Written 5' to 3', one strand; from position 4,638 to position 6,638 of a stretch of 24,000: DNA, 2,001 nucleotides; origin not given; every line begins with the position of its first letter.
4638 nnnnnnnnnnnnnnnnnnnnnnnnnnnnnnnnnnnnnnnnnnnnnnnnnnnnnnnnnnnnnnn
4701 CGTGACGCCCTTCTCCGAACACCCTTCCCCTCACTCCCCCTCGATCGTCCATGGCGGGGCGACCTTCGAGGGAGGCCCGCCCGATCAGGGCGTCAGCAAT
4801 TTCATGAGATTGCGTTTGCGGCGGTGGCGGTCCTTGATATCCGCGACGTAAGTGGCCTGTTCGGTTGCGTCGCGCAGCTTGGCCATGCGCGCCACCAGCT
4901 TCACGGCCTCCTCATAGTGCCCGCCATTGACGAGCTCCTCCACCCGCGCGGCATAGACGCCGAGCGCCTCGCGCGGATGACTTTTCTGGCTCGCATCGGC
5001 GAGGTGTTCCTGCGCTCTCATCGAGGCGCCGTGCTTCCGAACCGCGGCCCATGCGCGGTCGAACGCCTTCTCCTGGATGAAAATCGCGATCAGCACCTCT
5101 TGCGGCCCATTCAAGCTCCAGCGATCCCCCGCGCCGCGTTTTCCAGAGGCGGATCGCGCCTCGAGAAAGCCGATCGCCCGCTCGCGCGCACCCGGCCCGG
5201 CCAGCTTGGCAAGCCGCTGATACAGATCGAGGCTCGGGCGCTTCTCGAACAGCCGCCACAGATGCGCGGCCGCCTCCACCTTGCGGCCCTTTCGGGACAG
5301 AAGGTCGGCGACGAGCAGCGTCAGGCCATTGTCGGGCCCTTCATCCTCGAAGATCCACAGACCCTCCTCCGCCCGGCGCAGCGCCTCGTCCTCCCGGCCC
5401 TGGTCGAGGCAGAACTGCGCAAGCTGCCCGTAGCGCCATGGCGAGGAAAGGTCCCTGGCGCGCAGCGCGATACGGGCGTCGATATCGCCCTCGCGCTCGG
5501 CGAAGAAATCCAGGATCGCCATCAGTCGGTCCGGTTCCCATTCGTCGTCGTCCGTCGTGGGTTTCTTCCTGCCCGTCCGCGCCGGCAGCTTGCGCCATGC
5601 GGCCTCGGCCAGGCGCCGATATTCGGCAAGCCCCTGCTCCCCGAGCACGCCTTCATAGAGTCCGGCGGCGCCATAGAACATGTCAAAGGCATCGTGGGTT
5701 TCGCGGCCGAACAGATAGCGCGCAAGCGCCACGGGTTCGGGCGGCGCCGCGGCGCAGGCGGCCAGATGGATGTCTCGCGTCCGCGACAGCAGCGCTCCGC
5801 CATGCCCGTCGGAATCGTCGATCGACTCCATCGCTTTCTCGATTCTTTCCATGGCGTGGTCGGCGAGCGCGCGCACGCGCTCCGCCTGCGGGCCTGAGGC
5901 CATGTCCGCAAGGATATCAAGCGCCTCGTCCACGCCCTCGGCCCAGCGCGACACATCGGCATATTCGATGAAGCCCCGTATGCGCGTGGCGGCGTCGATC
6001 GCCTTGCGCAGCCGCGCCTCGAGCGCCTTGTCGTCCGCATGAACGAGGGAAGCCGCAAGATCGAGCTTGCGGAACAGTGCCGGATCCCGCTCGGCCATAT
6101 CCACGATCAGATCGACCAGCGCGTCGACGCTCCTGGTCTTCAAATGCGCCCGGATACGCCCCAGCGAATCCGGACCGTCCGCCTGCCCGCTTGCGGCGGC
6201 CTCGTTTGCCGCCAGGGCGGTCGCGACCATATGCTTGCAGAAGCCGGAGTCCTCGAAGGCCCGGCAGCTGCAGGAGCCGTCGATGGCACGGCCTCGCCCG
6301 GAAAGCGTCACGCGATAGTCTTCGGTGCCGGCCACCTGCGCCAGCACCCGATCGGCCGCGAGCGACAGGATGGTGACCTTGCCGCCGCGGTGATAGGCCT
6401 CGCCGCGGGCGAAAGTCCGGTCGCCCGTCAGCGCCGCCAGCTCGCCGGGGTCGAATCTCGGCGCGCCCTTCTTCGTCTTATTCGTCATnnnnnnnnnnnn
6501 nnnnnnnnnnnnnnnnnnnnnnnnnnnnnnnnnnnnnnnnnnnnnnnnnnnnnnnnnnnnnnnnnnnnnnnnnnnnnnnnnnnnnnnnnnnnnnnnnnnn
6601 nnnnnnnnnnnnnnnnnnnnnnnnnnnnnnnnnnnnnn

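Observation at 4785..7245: FRP-like / DUF3024-like / SWIM zinc-finger operon: a candidate undescribed three-component module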

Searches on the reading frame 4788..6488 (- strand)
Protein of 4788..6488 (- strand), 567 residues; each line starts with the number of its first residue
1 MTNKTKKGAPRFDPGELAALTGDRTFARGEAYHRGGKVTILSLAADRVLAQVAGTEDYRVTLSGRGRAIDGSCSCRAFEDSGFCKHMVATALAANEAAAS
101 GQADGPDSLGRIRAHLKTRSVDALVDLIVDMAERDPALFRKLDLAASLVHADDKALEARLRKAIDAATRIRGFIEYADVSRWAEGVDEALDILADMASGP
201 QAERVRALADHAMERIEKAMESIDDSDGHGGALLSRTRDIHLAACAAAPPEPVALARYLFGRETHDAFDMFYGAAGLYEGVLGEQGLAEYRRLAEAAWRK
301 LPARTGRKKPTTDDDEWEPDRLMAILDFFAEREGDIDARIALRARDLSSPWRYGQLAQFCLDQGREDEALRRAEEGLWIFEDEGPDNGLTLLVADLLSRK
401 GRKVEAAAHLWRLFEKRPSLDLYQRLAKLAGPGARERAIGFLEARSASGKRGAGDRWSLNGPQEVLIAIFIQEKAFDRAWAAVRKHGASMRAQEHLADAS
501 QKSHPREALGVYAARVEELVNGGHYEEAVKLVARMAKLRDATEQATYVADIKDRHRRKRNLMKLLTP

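Call 4: search_protein_families(library=pfam, proteins=[window:4788-6488:-], max_evalue=1)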
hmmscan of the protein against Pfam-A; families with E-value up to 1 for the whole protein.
window:4788-6488:- (567 aa): 3 families
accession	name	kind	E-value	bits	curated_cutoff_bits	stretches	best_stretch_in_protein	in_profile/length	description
PF04434.22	SWIM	-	6.9e-08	32.3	19.6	1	58-95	1-38/38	SWIM zinc finger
PF09339.16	HTH_IclR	-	0.26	11.5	22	0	320-335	3-18/52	IclR helix-turn-helix domain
PF13424.12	TPR_12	-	0.28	11.8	30.1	1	354-399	7-57/77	Tetratricopeptide repeat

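Call 9: search_protein_families(library=ncbifam, proteins=[window:4788-6488:-], max_evalue=0.001)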
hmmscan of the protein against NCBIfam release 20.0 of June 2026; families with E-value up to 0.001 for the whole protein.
window:4788-6488:- (567 aa): 0 families

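Call 13: search_protein_families(library=padloc, proteins=[window:4788-6488:-], max_evalue=1)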
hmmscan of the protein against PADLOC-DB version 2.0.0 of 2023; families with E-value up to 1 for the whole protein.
window:4788-6488:- (567 aa): 3 families
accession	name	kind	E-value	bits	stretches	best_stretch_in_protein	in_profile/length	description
PDLC05053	PDC-S62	-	1.6e-51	173.6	1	7-565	7-558/566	-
PDLC02850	DpdE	-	5.3e-08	29.2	1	24-108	18-102/1282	DpdE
PDLC02972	SWIM_XIII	-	0.0081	12.8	1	56-96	461-505/509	-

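Call 14: search_protein_families(library=phrogs, proteins=[window:4788-6488:-], max_evalue=1)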
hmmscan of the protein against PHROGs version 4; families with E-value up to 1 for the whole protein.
window:4788-6488:- (567 aa): 0 families

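Call 23: find_homologous_proteins(query=window:4788-6488:-)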
Query window:4788-6488:- (567 aa): 1280 proteins with E <= 0.001 among 8000 candidates; the best 120 are listed.
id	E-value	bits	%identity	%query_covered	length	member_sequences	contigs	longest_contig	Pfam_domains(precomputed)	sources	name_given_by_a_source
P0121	0.0e+0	1219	98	100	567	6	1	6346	PF21810.4,PF04434.23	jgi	jgi:uncharacterized Zn finger protein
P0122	0.0e+0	1090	89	100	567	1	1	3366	PF04434.23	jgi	jgi:uncharacterized Zn finger protein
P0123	0.0e+0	1040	85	99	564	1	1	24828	PF21810.4,PF04434.23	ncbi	ncbi:MAG: SWIM zinc finger family protein [Bradyrhizobium sp.]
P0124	0.0e+0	1034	85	99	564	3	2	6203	PF21810.4,PF04434.23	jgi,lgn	jgi:uncharacterized Zn finger protein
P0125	0.0e+0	1032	84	100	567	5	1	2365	PF04434.23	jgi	jgi:uncharacterized Zn finger protein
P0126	6.1e-228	776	66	99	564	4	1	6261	PF04434.23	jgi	jgi:tetratricopeptide (TPR) repeat protein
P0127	3.5e-212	724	64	99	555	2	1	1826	PF21810.4,PF04434.23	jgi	jgi:tetratricopeptide (TPR) repeat protein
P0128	1.3e-208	713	63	99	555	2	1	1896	PF21810.4,PF04434.23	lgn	-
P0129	1.4e-207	709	63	99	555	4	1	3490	PF21810.4,PF04434.23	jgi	-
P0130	4.7e-205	701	61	98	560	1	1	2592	PF21810.4,PF04434.23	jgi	jgi:hypothetical protein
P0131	6.9e-204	697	62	99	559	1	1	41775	PF21810.4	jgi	jgi:uncharacterized Zn finger protein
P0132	2.9e-202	692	62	99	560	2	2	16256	PF21810.4,PF04434.23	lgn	-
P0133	2.9e-202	692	60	99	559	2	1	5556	PF21810.4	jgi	-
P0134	5.0e-201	688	61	99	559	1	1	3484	PF21810.4,PF04434.23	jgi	-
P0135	1.4e-199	683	85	66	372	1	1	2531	PF21810.4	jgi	jgi:hypothetical protein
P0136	2.6e-199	682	61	98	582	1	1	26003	PF21810.4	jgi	jgi:uncharacterized Zn finger protein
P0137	4.0e-199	681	60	99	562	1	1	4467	PF21810.4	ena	-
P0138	7.8e-199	680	60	99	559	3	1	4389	PF21810.4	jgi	jgi:hypothetical protein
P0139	2.7e-198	679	60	99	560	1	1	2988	PF21810.4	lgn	-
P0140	1.0e-197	677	61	99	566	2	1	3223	PF21810.4,PF04434.23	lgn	-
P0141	1.8e-197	676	61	99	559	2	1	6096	PF21810.4,PF04434.23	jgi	jgi:uncharacterized Zn finger protein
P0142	2.1e-197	676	60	98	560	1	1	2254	PF21810.4,PF04434.23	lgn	-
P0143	2.5e-197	675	62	99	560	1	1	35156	PF21810.4,PF04434.23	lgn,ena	-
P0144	3.9e-197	675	60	99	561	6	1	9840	PF21810.4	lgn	-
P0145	4.3e-197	675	60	99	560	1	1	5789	PF21810.4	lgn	-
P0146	2.4e-196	672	60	99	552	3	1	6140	PF21810.4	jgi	jgi:uncharacterized Zn finger protein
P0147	6.1e-196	671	59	99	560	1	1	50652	PF21810.4,PF04434.23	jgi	jgi:tetratricopeptide (TPR) repeat protein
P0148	1.0e-195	670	61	98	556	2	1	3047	PF21810.4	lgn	-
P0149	2.1e-195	669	60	99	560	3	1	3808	PF21810.4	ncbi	-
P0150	2.3e-195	669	60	99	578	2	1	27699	PF21810.4,PF04434.23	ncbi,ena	-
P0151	4.3e-195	668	59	99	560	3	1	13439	PF21810.4,PF04434.23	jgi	jgi:tetratricopeptide (TPR) repeat protein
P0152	9.4e-195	667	58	100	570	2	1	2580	PF21810.4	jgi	jgi:uncharacterized Zn finger protein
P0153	2.1e-194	666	59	99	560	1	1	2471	PF21810.4,PF04434.23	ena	-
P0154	2.6e-194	665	60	99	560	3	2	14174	PF21810.4,PF04434.23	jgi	-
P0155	2.8e-194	665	58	99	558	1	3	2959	PF21810.4,PF04434.23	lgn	-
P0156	5.2e-194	664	59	99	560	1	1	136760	PF21810.4,PF04434.23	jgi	jgi:uncharacterized Zn finger protein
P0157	5.4e-194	664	60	99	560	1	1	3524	PF21810.4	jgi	jgi:tetratricopeptide (TPR) repeat protein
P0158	6.2e-194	664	59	99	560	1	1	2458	PF21810.4,PF04434.23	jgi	jgi:hypothetical protein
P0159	1.6e-193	663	60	99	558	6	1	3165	PF21810.4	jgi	-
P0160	2.2e-193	662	58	99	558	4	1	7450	PF21810.4,PF04434.23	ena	-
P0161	2.8e-193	662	59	98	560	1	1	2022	PF21810.4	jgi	-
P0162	3.9e-193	662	59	99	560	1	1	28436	PF21810.4,PF04434.23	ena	-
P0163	4.4e-193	661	58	100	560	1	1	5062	PF21810.4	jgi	-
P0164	4.7e-193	661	58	99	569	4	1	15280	PF21810.4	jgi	jgi:tetratricopeptide (TPR) repeat protein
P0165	1.3e-192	660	59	99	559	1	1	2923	PF21810.4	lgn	-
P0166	4.4e-192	658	59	99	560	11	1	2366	PF21810.4,PF04434.23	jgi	-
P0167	5.2e-192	658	60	98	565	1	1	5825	PF21810.4,PF04434.23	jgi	jgi:uncharacterized Zn finger protein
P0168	8.8e-192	657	60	98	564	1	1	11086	PF21810.4,PF04434.23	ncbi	-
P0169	9.3e-192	657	60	98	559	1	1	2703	PF21810.4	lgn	-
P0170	1.7e-191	656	59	98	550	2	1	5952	PF21810.4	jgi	jgi:tetratricopeptide (TPR) repeat protein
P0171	1.8e-191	656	58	99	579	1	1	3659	PF21810.4,PF04434.23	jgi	jgi:uncharacterized Zn finger protein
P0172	1.9e-191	656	59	99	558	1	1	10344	PF21810.4,PF04434.23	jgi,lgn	jgi:uncharacterized Zn finger protein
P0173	3.1e-191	655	59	98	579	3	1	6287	PF21810.4,PF04434.23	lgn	-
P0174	3.2e-191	655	59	99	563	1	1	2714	PF21810.4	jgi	jgi:uncharacterized Zn finger protein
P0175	4.2e-191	655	56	97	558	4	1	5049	PF21810.4,PF04434.23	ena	-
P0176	4.5e-191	655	59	99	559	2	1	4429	PF21810.4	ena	-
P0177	1.2e-190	653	59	98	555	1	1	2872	PF21810.4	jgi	jgi:uncharacterized Zn finger protein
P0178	1.8e-190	653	59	99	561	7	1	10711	PF21810.4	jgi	jgi:hypothetical protein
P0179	2.6e-190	652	59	98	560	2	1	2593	PF21810.4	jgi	jgi:tetratricopeptide (TPR) repeat protein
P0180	3.3e-190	652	59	99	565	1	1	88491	PF21810.4,PF04434.23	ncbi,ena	-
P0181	4.9e-190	651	59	99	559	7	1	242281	PF21810.4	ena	-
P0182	6.9e-190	651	58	99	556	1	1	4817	PF21810.4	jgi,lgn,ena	-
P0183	1.3e-189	650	59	98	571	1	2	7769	PF21810.4,PF04434.23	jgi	jgi:uncharacterized Zn finger protein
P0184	1.5e-189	650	59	98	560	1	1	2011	PF21810.4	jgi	-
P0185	1.8e-189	649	59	99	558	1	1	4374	PF21810.4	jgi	jgi:uncharacterized Zn finger protein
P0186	2.1e-189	649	59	99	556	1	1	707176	PF21810.4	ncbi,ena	-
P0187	2.5e-189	649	59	99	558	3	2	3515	PF21810.4,PF04434.23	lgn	-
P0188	2.7e-189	649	58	98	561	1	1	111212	PF21810.4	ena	-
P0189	3.7e-189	648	60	99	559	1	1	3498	PF21810.4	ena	-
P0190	6.6e-189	648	59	99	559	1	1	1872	PF21810.4,PF04434.23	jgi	-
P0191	6.6e-189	648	59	99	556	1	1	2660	PF21810.4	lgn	-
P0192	8.3e-189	647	59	99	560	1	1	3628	PF21810.4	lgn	-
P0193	9.7e-189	647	59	99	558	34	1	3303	PF21810.4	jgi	-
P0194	1.1e-188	647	60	99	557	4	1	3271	PF21810.4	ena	-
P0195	1.5e-188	646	57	99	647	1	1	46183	PF21810.4,PF04434.23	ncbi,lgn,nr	ncbi:MAG TPA: SWIM zinc finger family protein [Dongiaceae bacterium]|nr:SWIM zinc finger family prot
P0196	1.7e-188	646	59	98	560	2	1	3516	PF21810.4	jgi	jgi:uncharacterized Zn finger protein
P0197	1.9e-188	646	59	99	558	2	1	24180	PF21810.4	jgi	-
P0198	2.2e-188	646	58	99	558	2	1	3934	PF21810.4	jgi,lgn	jgi:tetratricopeptide (TPR) repeat protein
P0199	2.4e-188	646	59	98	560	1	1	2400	PF21810.4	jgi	jgi:tetratricopeptide (TPR) repeat protein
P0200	3.0e-188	645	57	99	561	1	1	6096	PF21810.4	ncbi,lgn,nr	ncbi:MAG: hypothetical protein JWR80_3273 [Bradyrhizobium sp.]|nr:hypothetical protein [Bradyrhizobi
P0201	4.0e-188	645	57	98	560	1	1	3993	PF21810.4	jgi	jgi:tetratricopeptide (TPR) repeat protein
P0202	4.9e-188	645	59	98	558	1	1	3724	PF21810.4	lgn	-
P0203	5.1e-188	645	58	99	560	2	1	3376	PF21810.4,PF04434.23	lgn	-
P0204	5.1e-188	645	58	100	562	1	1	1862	PF21810.4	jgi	-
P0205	7.1e-188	644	58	98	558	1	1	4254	PF21810.4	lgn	-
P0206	9.3e-188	644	58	98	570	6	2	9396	PF21810.4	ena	-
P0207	1.0e-187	644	56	99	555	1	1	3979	PF21810.4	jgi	-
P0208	1.1e-187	643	58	98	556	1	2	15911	PF21810.4,PF04434.23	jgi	jgi:uncharacterized Zn finger protein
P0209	1.2e-187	643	57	98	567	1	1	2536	PF21810.4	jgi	-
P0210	1.2e-187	643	59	98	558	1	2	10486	PF21810.4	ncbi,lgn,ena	-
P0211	1.3e-187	643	58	99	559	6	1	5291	PF21810.4,PF04434.23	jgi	jgi:uncharacterized Zn finger protein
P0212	1.4e-187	643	57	99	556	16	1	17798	PF21810.4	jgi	jgi:uncharacterized Zn finger protein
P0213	1.4e-187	643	58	99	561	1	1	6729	PF21810.4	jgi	jgi:uncharacterized Zn finger protein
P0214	1.6e-187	643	59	98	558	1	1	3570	PF21810.4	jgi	jgi:hypothetical protein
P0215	1.7e-187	643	59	98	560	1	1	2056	PF21810.4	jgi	jgi:uncharacterized Zn finger protein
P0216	1.8e-187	643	59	98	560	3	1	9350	PF21810.4,PF04434.23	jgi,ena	-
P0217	1.8e-187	643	59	98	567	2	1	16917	PF21810.4,PF04434.23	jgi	jgi:uncharacterized Zn finger protein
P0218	1.8e-187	643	60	99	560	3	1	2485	PF21810.4,PF04434.23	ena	-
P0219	1.9e-187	643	58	99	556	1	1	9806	PF21810.4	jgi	jgi:uncharacterized Zn finger protein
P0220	2.9e-187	642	57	99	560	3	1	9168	PF21810.4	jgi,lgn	jgi:uncharacterized Zn finger protein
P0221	3.1e-187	642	57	99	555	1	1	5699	PF21810.4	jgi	jgi:uncharacterized Zn finger protein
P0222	3.2e-187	642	57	99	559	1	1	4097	PF21810.4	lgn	-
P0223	3.4e-187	642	59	99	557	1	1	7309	PF21810.4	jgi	jgi:uncharacterized Zn finger protein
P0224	3.5e-187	642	59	99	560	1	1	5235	PF21810.4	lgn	-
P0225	3.8e-187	642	58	98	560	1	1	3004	PF21810.4,PF04434.23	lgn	-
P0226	6.1e-187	641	56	98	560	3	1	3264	PF21810.4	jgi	jgi:tetratricopeptide (TPR) repeat protein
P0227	9.1e-187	640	57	100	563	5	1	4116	PF21810.4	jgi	-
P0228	1.3e-186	640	57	99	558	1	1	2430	PF21810.4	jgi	jgi:uncharacterized Zn finger protein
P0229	1.4e-186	640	56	99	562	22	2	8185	PF21810.4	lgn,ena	-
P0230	1.6e-186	640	58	100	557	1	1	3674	PF21810.4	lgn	-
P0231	1.9e-186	639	59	98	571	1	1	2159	PF21810.4,PF04434.23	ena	-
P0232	2.0e-186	639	59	99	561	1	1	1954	PF21810.4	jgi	jgi:hypothetical protein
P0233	2.1e-186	639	59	98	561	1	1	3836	PF21810.4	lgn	-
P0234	2.4e-186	639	58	99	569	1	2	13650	PF21810.4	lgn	-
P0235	2.4e-186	639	58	98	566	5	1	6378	PF21810.4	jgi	jgi:uncharacterized Zn finger protein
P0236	2.4e-186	639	57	99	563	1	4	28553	PF21810.4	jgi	jgi:uncharacterized Zn finger protein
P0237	3.0e-186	639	60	100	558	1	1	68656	PF21810.4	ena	-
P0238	3.2e-186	639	57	99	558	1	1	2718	PF21810.4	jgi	jgi:hypothetical protein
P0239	3.5e-186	639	56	99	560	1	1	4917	PF21810.4,PF04434.23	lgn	-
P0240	3.9e-186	638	59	98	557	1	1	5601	PF21810.4,PF04434.23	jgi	jgi:tetratricopeptide (TPR) repeat protein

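Call 24: find_encoding_contigs(protein=P0186, flank=6000, max_places=2)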
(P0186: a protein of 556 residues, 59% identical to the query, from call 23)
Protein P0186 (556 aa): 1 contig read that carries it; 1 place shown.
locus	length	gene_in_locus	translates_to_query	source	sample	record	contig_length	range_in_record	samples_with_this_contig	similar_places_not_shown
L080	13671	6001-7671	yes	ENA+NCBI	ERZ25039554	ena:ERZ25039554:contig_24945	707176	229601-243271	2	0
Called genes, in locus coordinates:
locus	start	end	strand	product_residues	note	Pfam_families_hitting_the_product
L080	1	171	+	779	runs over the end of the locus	PF01564:Spermine_synth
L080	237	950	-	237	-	-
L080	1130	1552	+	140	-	PF01124:MAPEG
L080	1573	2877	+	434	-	PF22458:RsmF-B_ferredox, PF01189:Methyltr_RsmB-F, PF01728:FtsJ (weak)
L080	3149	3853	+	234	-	-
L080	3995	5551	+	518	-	PF00117:GATase, PF02540:NAD_synthase (weak), PF00958:GMP_synt_C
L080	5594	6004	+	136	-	PF11225:DUF3024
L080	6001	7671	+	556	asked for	PF21810:DUF6880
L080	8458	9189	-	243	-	-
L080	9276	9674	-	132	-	PF01850:PIN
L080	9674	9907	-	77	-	PF04014:MazE_antitoxin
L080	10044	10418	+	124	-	PF12840:HTH_20, PF01022:HTH_5, PF12802:MarR_2 (weak)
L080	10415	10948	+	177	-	PF10604:Polyketide_cyc2 (weak), PF08327:AHSA1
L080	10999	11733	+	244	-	PF05988:DUF899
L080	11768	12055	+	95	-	-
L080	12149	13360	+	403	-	PF06779:MFS_4, PF07690:MFS_1, PF12832:MFS_1_like (weak), PF07690:MFS_1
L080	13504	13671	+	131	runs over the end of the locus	PF08818:DUF1801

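Call 25: find_encoding_contigs(protein=P0156, flank=6000, max_places=2)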
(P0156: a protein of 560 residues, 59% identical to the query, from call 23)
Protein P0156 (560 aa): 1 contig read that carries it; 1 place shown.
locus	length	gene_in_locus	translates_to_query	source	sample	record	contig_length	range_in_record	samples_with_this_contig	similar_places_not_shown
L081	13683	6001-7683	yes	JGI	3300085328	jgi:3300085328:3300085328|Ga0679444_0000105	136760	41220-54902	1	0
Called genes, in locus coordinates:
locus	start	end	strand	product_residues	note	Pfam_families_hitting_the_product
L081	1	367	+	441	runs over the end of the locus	PF00732:GMC_oxred_N, PF00890:FAD_binding_2 (faint), PF07992:Pyr_redox_2 (faint), PF05199:GMC_oxred_C (weak)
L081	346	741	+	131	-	PF05199:GMC_oxred_C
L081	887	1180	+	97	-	-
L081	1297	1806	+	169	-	-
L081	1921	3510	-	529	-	PF00581:Rhodanese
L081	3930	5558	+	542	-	PF00117:GATase, PF07722:Peptidase_C26 (weak), PF02540:NAD_synthase (faint), PF00958:GMP_synt_C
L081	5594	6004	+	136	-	PF11225:DUF3024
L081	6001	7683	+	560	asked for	PF04434:SWIM (weak), PF21810:DUF6880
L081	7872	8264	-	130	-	PF00856:SET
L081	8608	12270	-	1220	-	PF05170:AsmA, PF05359:DUF748 (weak), PF05170:AsmA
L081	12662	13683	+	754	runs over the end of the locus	PF00580:UvrD-helicase, PF13245:AAA_19, PF13604:AAA_30 (weak), PF13538:UvrD_C_2 (faint), PF13361:UvrD_C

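Call 26: find_encoding_contigs(protein=P0181, flank=6000, max_places=2)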
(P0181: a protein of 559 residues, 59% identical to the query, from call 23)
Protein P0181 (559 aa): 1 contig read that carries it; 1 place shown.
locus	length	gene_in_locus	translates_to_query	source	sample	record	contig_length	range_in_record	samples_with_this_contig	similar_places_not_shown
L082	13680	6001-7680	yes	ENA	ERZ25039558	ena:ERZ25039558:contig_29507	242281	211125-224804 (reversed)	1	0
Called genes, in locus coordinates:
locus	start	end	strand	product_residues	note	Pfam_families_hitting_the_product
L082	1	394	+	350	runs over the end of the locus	PF22458:RsmF-B_ferredox (weak), PF01209:Ubie_methyltran (faint), PF01189:Methyltr_RsmB-F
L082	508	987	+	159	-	PF00117:GATase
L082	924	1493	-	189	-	-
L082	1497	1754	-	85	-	-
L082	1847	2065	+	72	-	PF00958:GMP_synt_C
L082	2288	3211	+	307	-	-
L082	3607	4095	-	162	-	-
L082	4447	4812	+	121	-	PF03960:ArsC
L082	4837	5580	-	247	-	-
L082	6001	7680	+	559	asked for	PF21810:DUF6880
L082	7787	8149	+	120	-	PF03960:ArsC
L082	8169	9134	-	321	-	PF03401:TctC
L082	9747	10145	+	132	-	-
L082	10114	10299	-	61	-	-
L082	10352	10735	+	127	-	PF07298:NnrU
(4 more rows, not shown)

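Call 32: search_solved_structures(query=window:4788-6488:-, max_evalue=10)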
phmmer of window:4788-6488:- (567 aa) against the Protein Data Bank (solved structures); distinct sequences matched with E-value up to 10: 3.
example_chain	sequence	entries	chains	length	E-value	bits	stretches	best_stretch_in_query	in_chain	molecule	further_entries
9zn4_A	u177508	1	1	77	0.17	14.1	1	125-177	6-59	Nif11 domain-containing protein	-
8fgw_D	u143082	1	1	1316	0.7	12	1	355-429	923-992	Tetratricopeptide repeat protein 21B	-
8bbe_D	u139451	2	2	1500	0.93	11.6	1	355-429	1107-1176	SNAP-tag,Tetratricopeptide repeat protein 21B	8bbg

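Call 38: find_related_loci(query=A3, collection=metagenome_contigs, flank=4000)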
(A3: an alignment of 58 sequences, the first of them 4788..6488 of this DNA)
Query A3 (567 aa) in metagenome_contigs; peptide patterns used: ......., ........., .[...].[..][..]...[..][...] (x = any residue, [..] = any of these).
543 stretches matched a pattern; 465 encode a relative of the query (tblastn E <= 1e-3); the best 80 are kept; 80 distinct loci.
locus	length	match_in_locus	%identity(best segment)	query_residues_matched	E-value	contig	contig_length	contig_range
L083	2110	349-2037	90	5-567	0e+0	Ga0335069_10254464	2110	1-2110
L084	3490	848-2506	63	7-565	0e+0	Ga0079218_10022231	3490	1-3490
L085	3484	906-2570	61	7-565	0e+0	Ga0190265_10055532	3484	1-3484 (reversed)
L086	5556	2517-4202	60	1-565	0e+0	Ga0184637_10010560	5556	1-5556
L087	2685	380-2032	61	10-565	0e+0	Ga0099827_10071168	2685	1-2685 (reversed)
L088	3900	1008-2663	57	5-565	0e+0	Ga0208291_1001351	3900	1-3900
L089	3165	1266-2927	60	7-565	0e+0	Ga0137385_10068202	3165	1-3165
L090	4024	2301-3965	60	7-565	0e+0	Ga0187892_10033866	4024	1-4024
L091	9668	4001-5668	60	7-565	0e+0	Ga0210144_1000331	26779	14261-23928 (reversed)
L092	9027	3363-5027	59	10-565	0e+0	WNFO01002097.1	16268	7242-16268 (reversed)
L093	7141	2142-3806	59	10-565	0e+0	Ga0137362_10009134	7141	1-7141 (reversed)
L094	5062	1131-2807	58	1-565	0e+0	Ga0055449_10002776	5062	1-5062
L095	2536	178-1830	57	10-565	0e+0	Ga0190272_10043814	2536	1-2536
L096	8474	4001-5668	61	7-565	0e+0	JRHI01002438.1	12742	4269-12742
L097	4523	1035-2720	56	2-565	0e+0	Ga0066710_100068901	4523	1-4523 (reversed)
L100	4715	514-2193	57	1-565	0e+0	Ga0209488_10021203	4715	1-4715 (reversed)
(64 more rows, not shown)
